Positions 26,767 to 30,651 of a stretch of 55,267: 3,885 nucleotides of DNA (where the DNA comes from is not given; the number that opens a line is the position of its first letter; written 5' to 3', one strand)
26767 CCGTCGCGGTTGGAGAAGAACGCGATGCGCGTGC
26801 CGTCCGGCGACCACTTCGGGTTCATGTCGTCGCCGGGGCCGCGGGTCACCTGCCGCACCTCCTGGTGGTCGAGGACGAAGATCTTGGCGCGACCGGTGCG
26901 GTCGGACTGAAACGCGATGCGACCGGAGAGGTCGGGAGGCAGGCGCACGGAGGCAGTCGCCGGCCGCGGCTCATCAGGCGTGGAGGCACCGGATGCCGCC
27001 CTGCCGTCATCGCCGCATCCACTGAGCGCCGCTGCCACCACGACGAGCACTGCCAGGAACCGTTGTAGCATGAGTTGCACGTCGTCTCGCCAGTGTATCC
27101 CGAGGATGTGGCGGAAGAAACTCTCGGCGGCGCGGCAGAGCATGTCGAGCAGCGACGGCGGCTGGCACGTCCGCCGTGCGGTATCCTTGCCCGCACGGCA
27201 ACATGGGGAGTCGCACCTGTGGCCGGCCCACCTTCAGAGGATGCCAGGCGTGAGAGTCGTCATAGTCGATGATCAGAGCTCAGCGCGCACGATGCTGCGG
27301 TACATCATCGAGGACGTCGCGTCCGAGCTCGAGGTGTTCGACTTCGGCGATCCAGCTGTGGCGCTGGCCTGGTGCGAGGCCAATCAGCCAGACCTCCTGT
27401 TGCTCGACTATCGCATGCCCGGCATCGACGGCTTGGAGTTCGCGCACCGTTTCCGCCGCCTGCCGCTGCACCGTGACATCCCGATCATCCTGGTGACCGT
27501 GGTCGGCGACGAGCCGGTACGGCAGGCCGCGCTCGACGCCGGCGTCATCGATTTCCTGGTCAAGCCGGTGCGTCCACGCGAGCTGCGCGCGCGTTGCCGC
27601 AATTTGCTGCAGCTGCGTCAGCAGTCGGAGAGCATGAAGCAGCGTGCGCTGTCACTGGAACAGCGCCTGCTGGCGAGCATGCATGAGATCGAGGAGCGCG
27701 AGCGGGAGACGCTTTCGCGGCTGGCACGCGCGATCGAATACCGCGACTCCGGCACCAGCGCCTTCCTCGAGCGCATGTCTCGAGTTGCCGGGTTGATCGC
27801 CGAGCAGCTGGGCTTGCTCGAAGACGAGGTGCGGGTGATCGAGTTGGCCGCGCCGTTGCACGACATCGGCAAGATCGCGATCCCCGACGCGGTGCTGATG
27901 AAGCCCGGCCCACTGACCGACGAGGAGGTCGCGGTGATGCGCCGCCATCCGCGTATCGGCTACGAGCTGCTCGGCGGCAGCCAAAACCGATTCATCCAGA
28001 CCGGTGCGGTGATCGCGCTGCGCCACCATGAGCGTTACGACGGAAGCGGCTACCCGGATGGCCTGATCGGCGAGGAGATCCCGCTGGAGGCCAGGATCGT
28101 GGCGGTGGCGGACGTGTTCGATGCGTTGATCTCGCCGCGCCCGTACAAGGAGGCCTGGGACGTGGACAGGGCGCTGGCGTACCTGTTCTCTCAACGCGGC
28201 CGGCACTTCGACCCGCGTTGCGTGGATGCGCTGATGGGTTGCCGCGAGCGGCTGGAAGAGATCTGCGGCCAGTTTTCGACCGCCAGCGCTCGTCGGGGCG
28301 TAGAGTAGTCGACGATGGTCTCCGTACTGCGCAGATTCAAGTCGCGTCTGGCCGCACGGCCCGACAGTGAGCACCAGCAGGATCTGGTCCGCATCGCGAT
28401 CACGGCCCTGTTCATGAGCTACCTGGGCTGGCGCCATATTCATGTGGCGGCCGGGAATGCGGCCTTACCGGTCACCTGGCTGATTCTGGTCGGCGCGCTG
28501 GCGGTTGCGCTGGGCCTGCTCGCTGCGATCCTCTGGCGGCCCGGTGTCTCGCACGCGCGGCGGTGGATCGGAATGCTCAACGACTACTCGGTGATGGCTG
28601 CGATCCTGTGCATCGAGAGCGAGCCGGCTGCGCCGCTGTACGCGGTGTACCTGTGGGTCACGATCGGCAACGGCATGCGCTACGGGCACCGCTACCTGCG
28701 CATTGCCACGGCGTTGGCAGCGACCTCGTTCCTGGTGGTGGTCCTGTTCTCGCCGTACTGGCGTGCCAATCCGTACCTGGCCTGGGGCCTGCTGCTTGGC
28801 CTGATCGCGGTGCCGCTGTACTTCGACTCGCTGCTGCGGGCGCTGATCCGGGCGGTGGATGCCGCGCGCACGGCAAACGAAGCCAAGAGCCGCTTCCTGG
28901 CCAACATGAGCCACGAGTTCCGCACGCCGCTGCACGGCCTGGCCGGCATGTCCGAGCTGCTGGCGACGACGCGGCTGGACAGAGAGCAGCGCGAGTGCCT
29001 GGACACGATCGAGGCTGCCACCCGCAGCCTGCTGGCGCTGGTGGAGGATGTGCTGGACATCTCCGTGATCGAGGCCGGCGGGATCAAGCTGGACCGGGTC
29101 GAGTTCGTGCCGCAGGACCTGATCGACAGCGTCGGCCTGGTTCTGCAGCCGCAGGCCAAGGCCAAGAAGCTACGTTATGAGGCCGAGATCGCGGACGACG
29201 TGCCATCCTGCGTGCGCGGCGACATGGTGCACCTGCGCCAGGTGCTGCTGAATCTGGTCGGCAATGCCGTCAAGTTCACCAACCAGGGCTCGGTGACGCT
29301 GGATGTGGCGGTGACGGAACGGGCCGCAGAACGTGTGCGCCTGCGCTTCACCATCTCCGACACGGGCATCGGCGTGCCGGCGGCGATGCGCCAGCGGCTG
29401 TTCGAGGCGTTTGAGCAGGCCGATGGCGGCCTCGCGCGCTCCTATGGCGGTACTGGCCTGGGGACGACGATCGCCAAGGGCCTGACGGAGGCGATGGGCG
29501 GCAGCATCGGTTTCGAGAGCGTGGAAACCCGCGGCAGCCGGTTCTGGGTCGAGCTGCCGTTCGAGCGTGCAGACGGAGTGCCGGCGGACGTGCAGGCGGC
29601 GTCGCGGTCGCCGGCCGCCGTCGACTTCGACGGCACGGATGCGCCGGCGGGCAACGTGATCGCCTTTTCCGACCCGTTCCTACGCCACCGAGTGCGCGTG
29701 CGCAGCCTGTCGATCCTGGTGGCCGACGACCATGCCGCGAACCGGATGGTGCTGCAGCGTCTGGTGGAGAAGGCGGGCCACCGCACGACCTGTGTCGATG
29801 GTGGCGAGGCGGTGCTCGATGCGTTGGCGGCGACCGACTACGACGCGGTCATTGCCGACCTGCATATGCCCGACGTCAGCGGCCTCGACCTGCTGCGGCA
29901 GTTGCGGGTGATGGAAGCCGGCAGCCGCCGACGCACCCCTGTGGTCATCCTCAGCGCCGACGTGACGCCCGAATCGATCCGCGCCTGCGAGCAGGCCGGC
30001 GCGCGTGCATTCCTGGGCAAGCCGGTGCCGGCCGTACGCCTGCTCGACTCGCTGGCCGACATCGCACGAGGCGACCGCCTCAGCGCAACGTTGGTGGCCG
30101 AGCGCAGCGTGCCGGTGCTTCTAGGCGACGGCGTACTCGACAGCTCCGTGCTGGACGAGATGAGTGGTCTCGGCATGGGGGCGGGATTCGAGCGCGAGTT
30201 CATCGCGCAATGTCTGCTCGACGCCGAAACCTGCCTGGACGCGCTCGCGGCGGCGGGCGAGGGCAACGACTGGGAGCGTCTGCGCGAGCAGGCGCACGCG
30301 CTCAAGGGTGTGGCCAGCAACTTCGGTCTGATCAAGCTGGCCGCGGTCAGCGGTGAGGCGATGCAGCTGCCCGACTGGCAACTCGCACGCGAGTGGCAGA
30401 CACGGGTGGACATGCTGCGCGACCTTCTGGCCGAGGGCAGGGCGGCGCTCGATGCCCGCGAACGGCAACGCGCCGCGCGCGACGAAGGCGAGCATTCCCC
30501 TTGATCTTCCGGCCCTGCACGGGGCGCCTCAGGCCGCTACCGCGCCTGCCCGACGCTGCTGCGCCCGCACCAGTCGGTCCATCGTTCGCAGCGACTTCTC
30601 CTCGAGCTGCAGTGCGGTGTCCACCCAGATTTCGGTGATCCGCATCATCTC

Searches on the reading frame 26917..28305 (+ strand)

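Call 84: search_protein_families(library=pfam, proteins=[window:26917-28305:+], max_evalue=0.00001)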
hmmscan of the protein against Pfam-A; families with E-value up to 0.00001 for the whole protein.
window:26917-28305:+ (463 aa): 3 families
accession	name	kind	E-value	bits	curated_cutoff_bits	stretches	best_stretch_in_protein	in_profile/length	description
PF13487.12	HD_5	-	2.2e-38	132.1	27.2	1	270-434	4-169/170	HD domain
PF00072.30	Response_reg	-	1.2e-25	90.2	30.2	1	114-226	1-109/111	Response regulator receiver domain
PF01966.28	HD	-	7.4e-19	68.6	22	1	286-403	7-115/116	HD domain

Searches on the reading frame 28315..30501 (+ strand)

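Call 84: search_protein_families(library=pfam, proteins=[window:28315-30501:+], max_evalue=0.00001)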
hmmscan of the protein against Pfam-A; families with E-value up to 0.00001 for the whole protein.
window:28315-30501:+ (729 aa): 4 families
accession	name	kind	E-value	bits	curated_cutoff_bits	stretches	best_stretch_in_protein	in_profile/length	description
PF02518.31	HATPase_c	-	1.5e-26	93.4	26.4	1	302-417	1-110/111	Histidine kinase-, DNA gyrase B-, and HSP90-like ATPase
PF00072.30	Response_reg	-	1.3e-21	77.2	30.2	1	467-579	1-109/111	Response regulator receiver domain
PF00512.31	HisKA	-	6.1e-20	71.5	26.9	1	190-255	1-66/66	His Kinase A (phospho-acceptor) domain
PF01627.28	Hpt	-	1.2e-09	38.7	24.6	1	629-702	2-82/84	Hpt domain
